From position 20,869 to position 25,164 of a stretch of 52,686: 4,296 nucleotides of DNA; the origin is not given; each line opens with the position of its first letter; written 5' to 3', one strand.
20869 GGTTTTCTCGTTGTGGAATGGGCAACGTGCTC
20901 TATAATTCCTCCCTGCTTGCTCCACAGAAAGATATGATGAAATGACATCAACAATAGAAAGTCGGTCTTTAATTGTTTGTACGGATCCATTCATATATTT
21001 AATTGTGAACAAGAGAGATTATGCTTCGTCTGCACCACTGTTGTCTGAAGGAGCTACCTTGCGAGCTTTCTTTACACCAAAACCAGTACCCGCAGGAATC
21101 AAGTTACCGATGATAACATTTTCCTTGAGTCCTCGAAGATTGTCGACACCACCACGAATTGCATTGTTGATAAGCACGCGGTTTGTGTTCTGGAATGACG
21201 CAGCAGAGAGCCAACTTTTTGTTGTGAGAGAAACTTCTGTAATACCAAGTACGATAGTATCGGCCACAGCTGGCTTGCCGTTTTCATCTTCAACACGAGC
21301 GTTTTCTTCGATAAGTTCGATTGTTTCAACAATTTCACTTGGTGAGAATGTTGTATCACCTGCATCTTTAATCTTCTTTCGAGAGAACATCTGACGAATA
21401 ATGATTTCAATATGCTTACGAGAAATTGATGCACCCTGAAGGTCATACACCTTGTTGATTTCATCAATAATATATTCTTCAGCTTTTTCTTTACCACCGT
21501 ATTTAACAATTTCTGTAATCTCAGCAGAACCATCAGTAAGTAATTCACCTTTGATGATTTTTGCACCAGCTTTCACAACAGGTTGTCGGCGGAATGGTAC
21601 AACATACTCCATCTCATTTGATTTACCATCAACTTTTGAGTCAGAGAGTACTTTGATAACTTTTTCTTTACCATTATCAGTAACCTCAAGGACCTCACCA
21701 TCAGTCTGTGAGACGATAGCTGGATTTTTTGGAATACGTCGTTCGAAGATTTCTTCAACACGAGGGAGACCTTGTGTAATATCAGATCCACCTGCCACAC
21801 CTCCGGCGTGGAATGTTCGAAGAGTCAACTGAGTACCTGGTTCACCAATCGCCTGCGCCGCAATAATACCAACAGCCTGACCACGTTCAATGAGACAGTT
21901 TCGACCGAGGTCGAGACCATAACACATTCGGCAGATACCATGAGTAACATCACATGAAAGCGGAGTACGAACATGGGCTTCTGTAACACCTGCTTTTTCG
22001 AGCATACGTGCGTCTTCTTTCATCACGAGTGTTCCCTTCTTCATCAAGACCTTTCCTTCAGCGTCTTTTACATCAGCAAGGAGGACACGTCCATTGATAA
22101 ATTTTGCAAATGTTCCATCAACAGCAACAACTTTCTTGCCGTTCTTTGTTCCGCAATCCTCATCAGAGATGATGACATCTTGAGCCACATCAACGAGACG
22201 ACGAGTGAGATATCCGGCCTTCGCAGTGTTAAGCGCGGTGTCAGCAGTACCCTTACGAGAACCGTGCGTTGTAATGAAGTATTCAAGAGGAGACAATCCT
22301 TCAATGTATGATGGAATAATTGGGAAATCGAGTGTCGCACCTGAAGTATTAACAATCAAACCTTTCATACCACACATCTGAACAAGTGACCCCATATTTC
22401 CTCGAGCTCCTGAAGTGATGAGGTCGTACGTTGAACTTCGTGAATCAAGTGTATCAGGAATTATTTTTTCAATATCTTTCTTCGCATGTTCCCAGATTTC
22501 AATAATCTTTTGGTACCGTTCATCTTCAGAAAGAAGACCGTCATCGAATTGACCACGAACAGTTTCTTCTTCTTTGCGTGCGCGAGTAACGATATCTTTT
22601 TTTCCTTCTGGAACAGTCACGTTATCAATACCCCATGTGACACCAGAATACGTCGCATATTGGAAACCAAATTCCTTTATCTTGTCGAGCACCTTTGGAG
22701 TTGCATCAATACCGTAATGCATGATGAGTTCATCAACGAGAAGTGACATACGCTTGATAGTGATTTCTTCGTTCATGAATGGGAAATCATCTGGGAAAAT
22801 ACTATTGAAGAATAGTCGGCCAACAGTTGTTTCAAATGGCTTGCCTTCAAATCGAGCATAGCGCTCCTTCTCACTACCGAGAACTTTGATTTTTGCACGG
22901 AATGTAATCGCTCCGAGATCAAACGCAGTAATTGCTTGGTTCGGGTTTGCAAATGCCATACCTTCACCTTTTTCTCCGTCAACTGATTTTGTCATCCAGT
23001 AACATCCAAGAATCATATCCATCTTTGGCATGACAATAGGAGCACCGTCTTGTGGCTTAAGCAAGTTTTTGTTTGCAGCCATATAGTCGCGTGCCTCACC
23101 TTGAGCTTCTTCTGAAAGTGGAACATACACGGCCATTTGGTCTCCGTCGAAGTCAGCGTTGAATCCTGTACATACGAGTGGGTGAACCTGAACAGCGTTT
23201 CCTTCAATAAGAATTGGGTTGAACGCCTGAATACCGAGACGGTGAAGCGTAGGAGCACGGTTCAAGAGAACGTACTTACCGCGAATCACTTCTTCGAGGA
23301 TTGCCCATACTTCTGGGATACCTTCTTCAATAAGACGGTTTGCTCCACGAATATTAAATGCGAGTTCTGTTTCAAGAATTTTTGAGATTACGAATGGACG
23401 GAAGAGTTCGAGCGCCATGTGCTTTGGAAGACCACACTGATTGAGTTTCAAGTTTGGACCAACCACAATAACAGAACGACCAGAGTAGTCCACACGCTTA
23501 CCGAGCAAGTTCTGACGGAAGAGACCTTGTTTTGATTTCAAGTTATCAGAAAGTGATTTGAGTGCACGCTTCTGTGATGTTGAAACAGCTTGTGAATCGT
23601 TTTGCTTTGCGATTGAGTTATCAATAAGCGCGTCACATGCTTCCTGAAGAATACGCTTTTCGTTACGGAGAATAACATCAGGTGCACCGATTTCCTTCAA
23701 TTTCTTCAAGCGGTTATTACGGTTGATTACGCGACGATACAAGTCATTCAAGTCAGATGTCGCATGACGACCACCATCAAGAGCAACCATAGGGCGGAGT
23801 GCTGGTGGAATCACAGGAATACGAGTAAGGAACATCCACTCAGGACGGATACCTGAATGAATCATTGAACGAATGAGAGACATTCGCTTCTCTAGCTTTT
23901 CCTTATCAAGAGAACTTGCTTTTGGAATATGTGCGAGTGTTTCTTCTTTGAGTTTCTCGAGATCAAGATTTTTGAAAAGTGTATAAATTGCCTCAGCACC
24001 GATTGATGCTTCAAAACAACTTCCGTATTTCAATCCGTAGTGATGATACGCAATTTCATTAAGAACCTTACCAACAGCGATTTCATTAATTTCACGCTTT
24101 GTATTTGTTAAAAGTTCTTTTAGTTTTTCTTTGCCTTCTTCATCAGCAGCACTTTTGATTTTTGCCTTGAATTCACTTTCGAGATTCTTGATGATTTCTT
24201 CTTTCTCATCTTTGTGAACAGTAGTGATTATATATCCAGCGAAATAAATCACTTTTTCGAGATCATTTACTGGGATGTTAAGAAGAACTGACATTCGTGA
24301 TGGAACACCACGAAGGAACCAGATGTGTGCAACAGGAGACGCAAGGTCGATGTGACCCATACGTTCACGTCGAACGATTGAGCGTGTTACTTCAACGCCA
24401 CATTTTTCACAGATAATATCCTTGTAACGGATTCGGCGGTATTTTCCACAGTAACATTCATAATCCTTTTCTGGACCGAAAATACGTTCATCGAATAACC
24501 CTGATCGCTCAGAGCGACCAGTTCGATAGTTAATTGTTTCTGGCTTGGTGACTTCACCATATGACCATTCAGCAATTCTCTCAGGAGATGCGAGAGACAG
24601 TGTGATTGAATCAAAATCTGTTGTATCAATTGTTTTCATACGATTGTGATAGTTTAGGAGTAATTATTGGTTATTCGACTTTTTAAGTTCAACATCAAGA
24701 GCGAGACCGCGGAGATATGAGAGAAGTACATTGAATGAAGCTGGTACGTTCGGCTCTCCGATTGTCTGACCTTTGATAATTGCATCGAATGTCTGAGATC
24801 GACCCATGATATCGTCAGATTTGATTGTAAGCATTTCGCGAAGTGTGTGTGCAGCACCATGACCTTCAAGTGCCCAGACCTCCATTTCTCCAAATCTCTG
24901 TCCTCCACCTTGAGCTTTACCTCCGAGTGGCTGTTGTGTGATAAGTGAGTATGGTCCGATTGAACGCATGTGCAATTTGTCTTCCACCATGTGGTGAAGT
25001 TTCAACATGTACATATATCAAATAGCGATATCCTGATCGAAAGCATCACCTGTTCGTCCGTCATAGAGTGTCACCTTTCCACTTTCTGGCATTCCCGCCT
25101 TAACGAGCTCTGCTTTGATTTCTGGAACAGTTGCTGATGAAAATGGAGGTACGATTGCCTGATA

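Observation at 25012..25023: In-frame TGA in rpoB exactly at an invariant glycine codon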

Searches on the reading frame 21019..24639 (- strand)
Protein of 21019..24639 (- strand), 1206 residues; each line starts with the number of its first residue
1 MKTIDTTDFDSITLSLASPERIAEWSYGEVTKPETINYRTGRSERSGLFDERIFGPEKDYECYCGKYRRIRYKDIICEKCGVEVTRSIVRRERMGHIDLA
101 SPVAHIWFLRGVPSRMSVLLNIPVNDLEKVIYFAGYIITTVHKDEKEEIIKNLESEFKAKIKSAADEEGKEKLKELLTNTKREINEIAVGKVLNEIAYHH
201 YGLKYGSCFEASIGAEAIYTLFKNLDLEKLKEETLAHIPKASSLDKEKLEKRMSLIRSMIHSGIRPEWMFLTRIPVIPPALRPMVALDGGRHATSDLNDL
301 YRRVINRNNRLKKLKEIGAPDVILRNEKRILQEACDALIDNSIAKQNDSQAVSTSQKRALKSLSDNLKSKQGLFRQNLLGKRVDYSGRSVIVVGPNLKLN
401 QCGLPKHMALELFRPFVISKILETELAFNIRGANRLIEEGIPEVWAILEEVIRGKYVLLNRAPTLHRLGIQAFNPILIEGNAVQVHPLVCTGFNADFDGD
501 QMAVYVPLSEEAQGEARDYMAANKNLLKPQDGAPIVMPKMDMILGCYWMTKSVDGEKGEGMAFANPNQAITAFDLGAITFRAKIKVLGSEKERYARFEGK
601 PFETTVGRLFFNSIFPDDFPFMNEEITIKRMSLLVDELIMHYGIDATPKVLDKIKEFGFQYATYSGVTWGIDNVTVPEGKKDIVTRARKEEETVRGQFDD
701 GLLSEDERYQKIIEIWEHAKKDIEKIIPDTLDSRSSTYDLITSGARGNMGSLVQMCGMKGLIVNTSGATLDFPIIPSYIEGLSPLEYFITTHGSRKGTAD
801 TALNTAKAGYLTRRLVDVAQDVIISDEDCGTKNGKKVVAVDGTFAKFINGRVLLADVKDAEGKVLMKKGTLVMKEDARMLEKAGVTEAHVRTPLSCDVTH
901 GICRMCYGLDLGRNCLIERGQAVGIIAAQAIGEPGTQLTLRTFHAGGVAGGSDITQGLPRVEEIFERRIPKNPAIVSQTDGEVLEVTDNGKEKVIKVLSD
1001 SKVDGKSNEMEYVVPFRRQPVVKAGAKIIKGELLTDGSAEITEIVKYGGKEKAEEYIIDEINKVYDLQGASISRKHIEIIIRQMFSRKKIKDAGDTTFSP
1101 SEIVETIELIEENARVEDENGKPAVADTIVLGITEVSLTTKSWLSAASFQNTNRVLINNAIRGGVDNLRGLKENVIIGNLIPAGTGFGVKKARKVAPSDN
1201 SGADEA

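Call 17: find_encoding_contigs(protein=window:21019-24639:-, flank=6000, max_places=10)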
Protein window:21019-24639:- (1206 aa): 1 contig read that carries it; 1 place shown.
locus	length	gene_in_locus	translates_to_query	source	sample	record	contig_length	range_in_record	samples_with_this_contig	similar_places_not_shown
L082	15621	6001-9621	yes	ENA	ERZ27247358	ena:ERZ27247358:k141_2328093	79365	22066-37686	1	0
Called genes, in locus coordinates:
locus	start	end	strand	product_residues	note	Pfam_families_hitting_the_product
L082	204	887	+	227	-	PF01746:tRNA_m1G_MT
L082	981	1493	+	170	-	-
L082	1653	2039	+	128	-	-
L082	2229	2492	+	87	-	-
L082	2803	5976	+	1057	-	PF04563:RNA_pol_Rpb2_1, PF04561:RNA_pol_Rpb2_2, PF04565:RNA_pol_Rpb2_3, PF10385:RNA_pol_Rpb2_45, PF00562:RNA_pol_Rpb2_6, PF04560:RNA_pol_Rpb2_7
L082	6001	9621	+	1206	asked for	PF04997:RNA_pol_Rpb1_1, PF00623:RNA_pol_Rpb1_2, PF04983:RNA_pol_Rpb1_3, PF05000:RNA_pol_Rpb1_4 (weak), PF04998:RNA_pol_Rpb1_5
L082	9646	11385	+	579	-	PF01807:Zn_ribbon_DnaG, PF08275:DNAG_N, PF13662:Toprim_4, PF01751:Toprim, PF13155:Toprim_2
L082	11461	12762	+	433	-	PF03979:Sigma70_r1_1, PF00140:Sigma70_r1_2, PF04542:Sigma70_r2, PF04539:Sigma70_r3, PF04545:Sigma70_r4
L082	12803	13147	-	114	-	-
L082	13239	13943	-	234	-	PF01323:DSBA (faint), PF18400:Thioredoxin_12 (faint), PF13462:Thioredoxin_4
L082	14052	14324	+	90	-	PF04070:DUF378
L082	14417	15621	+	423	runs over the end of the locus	PF13506:Glyco_transf_21, PF03142:Chitin_synth_2 (faint), PF00535:Glycos_transf_2, PF10111:Glyco_tranf_2_2, PF13641:Glyco_tranf_2_3, PF01644:Chitin_synth_1 (faint), PF13632:Glyco_trans_2_3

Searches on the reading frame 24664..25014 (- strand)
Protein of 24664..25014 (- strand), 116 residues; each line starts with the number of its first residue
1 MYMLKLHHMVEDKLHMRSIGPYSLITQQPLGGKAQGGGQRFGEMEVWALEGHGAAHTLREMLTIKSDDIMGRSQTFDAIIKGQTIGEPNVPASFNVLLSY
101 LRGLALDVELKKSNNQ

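Call 18: find_encoding_contigs(protein=window:24664-25014:-, flank=3000, max_places=10)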
Protein window:24664-25014:- (116 aa): no gene with exactly this product is on record in the collection.
